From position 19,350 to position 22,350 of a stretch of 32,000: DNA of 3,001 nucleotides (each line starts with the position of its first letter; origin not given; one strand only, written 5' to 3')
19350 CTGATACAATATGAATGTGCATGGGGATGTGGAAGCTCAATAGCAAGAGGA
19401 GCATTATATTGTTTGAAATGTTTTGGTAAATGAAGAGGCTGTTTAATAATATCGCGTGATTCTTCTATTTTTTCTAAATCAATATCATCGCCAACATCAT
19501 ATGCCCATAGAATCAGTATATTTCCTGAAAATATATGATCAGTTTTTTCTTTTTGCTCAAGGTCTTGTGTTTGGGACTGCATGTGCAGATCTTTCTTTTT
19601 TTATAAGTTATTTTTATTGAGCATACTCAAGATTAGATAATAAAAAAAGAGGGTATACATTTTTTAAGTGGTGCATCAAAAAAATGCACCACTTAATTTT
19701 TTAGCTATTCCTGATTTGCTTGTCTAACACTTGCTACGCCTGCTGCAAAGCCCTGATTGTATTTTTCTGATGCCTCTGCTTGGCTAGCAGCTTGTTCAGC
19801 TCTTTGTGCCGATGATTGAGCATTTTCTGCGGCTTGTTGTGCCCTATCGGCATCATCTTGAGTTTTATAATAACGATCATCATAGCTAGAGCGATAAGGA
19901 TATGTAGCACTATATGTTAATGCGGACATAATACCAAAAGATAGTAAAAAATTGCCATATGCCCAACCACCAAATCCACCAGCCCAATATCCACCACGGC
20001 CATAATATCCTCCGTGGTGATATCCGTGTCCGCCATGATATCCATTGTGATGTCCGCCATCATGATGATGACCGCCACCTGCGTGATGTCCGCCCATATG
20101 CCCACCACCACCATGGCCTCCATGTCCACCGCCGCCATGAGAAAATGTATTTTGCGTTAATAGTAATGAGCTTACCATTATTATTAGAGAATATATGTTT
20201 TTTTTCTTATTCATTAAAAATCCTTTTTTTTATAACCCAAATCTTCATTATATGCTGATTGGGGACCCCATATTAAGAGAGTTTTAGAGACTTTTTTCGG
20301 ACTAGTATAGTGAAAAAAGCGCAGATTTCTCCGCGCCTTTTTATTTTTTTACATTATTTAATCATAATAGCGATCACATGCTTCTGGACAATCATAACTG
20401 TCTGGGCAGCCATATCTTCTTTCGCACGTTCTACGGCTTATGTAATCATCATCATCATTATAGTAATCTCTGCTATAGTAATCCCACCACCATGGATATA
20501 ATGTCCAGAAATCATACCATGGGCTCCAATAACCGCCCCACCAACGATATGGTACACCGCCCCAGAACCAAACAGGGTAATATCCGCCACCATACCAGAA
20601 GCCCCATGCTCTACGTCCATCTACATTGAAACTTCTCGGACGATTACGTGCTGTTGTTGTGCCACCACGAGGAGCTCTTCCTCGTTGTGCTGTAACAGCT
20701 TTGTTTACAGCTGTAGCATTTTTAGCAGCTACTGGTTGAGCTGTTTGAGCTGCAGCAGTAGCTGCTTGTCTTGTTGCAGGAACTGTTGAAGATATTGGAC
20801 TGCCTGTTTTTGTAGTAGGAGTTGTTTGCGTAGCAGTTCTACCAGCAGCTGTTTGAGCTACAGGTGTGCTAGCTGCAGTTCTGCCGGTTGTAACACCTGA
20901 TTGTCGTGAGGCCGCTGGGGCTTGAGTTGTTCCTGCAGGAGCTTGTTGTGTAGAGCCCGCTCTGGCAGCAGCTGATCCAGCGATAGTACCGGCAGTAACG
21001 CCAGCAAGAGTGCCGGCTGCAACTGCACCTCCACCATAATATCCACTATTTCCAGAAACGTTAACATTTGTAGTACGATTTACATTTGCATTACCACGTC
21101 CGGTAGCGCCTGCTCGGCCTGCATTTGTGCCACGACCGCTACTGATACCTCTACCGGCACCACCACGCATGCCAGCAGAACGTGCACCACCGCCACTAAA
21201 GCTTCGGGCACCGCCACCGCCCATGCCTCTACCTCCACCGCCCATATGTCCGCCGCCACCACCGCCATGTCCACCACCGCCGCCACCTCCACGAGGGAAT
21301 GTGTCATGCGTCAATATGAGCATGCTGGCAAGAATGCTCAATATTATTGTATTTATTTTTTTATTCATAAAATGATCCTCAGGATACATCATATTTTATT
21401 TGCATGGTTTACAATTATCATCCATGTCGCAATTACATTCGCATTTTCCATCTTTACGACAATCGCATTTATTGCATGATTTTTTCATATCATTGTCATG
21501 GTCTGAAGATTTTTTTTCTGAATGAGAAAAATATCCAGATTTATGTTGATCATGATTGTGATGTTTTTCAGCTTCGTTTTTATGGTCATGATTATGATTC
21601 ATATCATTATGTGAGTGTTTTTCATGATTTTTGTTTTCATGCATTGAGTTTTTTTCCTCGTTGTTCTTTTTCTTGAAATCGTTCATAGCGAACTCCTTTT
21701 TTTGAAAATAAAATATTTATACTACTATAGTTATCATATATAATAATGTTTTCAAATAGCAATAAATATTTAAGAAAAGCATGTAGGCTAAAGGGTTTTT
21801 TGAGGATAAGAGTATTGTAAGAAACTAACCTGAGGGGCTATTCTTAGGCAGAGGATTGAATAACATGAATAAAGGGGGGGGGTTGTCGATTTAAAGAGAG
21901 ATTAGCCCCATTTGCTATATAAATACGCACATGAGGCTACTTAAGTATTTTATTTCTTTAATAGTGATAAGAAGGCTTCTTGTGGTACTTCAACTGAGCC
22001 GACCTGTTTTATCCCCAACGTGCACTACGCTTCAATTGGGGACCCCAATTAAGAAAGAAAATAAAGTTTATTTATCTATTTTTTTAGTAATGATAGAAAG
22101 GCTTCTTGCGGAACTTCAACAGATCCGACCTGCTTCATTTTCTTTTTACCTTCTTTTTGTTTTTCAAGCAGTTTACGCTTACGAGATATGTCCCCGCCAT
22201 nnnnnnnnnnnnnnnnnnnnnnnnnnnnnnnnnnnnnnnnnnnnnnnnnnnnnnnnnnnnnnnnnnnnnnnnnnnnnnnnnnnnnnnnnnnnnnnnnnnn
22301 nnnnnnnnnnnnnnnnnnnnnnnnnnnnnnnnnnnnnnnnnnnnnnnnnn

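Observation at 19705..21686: Three consecutive genes encoding extreme low-complexity His/Gly/Cys-rich proteins, possibly a metal-handling or matrix-forming module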

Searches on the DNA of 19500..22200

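Call 77: search_rna_families(source=window, start=19500, end=22200, threshold=evalue, max_evalue=1)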
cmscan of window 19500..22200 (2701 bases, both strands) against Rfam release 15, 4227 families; matches with E-value up to 1: 5.
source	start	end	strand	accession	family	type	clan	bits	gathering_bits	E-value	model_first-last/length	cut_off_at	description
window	20312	20382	-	RF02057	STnc40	Gene; sRNA;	-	32.2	45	0.0044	1-70/70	no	Salmonella enterica sRNA STnc40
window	20101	20140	-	RF00523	Prion_pknot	Cis-reg;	-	26.4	39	0.052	1-40/40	no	Prion pseudoknot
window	20709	20781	+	RF04054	mir-2944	Gene; miRNA;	-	25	56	0.044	1-82/82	no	mir-2944 microRNA precursor family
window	20707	20867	+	RF04214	MIR7526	Gene; miRNA;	-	22.4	110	0.23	1-113/113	no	MIR7526 microRNA precursor family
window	20685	20804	-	RF04321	tmRNA_permuted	Gene;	-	18.4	47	0.58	1-213/213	no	permuted transfer-messenger RNA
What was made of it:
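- Closest known: Prion protein N-terminal half. Same: The HGG-coding DNA of C gives a sub-threshold Rfam Prion_pknot echo (call 77).
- Tried and rejected: There is no riboswitch or known RNA at threshold (call 77).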

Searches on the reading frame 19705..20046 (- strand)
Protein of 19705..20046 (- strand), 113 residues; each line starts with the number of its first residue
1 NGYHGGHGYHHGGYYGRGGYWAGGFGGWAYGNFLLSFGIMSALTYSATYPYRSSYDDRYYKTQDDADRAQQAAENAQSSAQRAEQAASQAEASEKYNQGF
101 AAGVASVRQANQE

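Call 21: find_homologous_proteins(query=window:19705-20046:-, max_evalue=0.01)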
Query window:19705-20046:- (113 aa): 1 proteins with E <= 0.01 among 13 candidates.
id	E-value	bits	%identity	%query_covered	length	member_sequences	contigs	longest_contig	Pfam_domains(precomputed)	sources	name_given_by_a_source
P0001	2.2e-28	117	91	65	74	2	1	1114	-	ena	-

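Call 24: find_encoding_contigs(protein=P0001, flank=10000)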
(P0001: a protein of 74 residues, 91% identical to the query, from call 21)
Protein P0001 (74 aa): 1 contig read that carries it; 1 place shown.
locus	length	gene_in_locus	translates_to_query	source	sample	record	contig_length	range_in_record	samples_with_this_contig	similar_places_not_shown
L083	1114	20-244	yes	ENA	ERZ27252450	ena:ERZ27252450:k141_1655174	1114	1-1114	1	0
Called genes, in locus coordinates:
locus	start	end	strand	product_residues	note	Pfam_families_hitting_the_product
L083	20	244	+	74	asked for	-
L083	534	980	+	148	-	PF27233:MJ0711_N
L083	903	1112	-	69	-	?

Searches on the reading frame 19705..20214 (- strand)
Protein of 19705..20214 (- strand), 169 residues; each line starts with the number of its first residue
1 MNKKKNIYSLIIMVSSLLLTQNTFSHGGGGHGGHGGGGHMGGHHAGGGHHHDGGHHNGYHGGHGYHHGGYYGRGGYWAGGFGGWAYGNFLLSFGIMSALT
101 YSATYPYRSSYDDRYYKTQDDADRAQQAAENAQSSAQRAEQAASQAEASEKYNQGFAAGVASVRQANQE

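Call 5: search_protein_families(library=pfam, proteins=[window:19705-20214:-], max_evalue=0.1)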
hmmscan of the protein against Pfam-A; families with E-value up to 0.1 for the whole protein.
window:19705-20214:- (169 aa): 2 families
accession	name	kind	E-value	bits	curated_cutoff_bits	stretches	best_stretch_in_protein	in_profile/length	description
PF09682.15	Phage_holin_6_1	-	0.027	15.3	24.9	1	113-157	25-70/101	Bacteriophage holin of superfamily 6 (Holin_LLH)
PF11839.13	Alanine_zipper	-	0.056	14.2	23.1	1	119-148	21-50/69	Alanine-zipper, major outer membrane lipoprotein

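Call 7: find_encoding_contigs(protein=window:19705-20214:-, flank=10000, max_places=6)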
Protein window:19705-20214:- (169 aa): 1 contig read that carries it; 1 place shown.
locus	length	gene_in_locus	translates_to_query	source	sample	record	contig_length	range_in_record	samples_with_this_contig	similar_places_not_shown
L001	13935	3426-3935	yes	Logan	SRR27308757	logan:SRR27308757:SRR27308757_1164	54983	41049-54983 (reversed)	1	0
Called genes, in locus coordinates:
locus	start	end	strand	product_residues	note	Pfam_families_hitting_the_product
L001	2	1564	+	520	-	?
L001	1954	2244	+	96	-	-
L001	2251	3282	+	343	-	-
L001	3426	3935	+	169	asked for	-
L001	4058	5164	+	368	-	PF27233:MJ0711_N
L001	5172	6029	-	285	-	-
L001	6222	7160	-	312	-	-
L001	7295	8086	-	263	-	PF08713:DNA_alkylation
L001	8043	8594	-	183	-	PF01025:GrpE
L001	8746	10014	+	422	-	-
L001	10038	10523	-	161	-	-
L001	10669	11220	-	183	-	PF00436:SSB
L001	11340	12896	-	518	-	-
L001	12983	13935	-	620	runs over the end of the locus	-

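Call 31: list_cluster_members(proteins=[P0002, window:21396-21686:-, window:19705-20214:-, P0001])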
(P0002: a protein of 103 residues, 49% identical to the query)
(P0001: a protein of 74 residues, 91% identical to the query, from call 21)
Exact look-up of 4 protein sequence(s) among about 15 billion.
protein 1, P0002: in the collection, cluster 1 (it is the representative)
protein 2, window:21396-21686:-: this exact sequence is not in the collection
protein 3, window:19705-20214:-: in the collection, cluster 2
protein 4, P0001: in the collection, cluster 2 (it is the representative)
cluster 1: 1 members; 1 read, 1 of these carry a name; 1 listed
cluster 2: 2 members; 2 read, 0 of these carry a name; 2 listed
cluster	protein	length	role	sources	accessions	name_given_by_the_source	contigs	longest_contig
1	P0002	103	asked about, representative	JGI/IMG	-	hypothetical protein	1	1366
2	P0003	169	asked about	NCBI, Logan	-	-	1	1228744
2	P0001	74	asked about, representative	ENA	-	-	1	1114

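Call 39: search_protein_families(library=pfam, proteins=[window:19705-20214:-], max_evalue=10)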
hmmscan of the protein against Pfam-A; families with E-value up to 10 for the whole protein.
window:19705-20214:- (169 aa): 4 families
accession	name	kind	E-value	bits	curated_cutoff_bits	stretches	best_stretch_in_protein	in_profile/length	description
PF09682.15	Phage_holin_6_1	-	0.027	15.3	24.9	1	113-157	25-70/101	Bacteriophage holin of superfamily 6 (Holin_LLH)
PF11839.13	Alanine_zipper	-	0.056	14.2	23.1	1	119-148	21-50/69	Alanine-zipper, major outer membrane lipoprotein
PF24596.1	DUF7620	-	0.57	11.1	27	1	117-148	13-44/69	Family of unknown function (DUF7620)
PF01080.22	Presenilin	-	0.94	8.6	34.3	1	95-151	210-265/408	Presenilin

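Call 41: search_protein_families(library=ncbifam, proteins=[window:19705-20214:-], max_evalue=1)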
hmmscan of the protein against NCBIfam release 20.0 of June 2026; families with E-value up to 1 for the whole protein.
window:19705-20214:- (169 aa): 1 family
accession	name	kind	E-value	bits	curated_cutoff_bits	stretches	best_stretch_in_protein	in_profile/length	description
NF040598.1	Ala_zip_lipo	subfamily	0.096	13.2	43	1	117-148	40-71/90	Lpp/OprI family alanine-zipper lipoprotein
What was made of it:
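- No Pfam glycine-zipper, Lpp or cell-wall-binding family is matched at threshold (calls 5, 39, 41).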

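Call 53: predict_structure(protein=window:19705-20214:-)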
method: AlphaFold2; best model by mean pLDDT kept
length: 169 residues; sequences in the alignment: 1
mean_pLDDT: 65.7   pTM: 0.25
mean pLDDT of the five models: 65.7, 65.1, 60.8, 60.3, 54.6
residues with pLDDT >= 90: 22; 70-90: 60; 50-70: 32; < 50: 55
segments of 3 or more residues with pLDDT < 50: 25-51, 53-58, 60-64, 66-69, 72-75, 77-79, 106-109
pLDDT, mean of each block of 10 residues (from residue 1): 68 82 47 35 38 44 43 46 75 86 57 59 82 82 90 95 90
secondary structure, 60 per line:
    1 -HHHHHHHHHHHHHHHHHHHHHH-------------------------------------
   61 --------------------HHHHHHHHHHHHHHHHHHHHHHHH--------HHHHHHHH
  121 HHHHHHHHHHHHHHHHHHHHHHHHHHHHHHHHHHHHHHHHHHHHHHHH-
elements in order: H2-23 H81-104 H113-168
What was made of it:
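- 19705..20214 (-): Gene C: 169-aa exported or membrane protein. Parts: signal peptide 1-25; His/Gly segment 26-70 (20005-20139); Gly/Tyr/Trp plus hydrophobic helix 71-105; Ala/Gln-rich long helix 113-168. The AF2 single-sequence model gives helices at 2-23, 81-104 and 113-168 and disorder at 25-80 (call 53).
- On Sec-exported proteins (signal peptide): AF2 predicts a helix at 2-23 in C (call 53).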

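Call 61: search_solved_structures(query=window:19705-20214:-, max_evalue=10, show_alignments=2)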
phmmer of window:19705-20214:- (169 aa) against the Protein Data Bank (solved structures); distinct sequences matched with E-value up to 10: 1.
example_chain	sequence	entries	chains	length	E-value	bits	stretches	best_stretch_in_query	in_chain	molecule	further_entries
5k52_A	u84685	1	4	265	0.23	14.9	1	63-158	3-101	Aldehyde decarbonylase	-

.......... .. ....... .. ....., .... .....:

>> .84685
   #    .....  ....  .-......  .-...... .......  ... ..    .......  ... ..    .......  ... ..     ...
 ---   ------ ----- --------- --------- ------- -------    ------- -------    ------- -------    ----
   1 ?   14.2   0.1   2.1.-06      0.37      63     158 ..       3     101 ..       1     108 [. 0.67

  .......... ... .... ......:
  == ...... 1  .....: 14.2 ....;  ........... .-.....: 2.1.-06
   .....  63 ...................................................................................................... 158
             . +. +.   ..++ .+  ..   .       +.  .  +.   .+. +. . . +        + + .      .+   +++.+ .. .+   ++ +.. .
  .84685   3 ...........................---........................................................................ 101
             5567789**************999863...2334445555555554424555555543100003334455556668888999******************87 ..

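Call 74: find_related_loci(query=window:19705-20214:-, collection=viral_contigs, flank=5000)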
Query window:19705-20214:- (169 aa) in viral_contigs; peptide patterns used: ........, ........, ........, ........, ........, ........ (x = any residue, [..] = any of these).
14 stretches matched a pattern, but none encodes a relative of the query by tblastn (E <= 1e-3).

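Call 79: search_protein_families(library=phrogs, proteins=[window:19705-20214:-], max_evalue=0.01)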
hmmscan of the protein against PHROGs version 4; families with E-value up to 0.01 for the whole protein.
window:19705-20214:- (169 aa): 1 family
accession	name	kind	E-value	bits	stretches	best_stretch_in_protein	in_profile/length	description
phrog_4150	-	head and packaging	0.0013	18.8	1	27-145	207-312/430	virion structural protein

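Call 80: search_protein_families(library=padloc, proteins=[window:19705-20214:-], max_evalue=0.01)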
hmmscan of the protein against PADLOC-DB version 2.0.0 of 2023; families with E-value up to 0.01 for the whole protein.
window:19705-20214:- (169 aa): 0 families

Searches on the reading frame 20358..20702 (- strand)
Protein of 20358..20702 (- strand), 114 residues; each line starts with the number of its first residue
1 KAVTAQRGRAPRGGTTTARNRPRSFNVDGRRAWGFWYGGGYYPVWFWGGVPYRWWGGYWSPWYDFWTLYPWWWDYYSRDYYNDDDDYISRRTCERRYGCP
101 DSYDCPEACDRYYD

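Call 14: find_homologous_proteins(query=window:20358-20642:-, max_evalue=0.01)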
Query window:20358-20642:-: no candidate shares three 5-residue words with the query. No homologue found.
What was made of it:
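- Tried and rejected: No candidate shared words (call 14).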

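Call 54: predict_structure(protein=window:20358-20702:-)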
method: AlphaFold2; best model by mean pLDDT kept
length: 114 residues; sequences in the alignment: 1
mean_pLDDT: 49.7   pTM: 0.25
mean pLDDT of the five models: 49.7, 47.4, 45.2, 44.0, 41.2
residues with pLDDT >= 90: 0; 70-90: 0; 50-70: 58; < 50: 56
segments of 3 or more residues with pLDDT < 50: 1-22, 36-40, 65-73, 75-85, 100-103, 112-114
pLDDT, mean of each block of 10 residues (from residue 1): 36 39 53 49 57 61 48 43 48 60 53 48
secondary structure, 60 per line:
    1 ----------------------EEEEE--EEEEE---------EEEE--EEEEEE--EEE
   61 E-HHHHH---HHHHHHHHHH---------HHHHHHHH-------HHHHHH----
elements in order: E23-27 E30-34 E44-47 E50-55 E58-61 H63-67 H71-80 H90-97 H105-110
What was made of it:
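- Tried and rejected: AF2 of the B tail. pLDDT was about 50 (call 54), so no fold search was run.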

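Call 60: search_solved_structures(query=window:20358-20642:-, max_evalue=10, show_alignments=2)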
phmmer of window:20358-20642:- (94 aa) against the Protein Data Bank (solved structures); distinct sequences matched with E-value up to 10: 0.

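Call 67: search_dna_similar(query=window:20358-20642:-, collection=plasmids, mode=protein, max_evalue=0.01, max_rows=10)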
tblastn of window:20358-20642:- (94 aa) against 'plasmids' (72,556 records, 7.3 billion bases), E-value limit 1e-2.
No match.
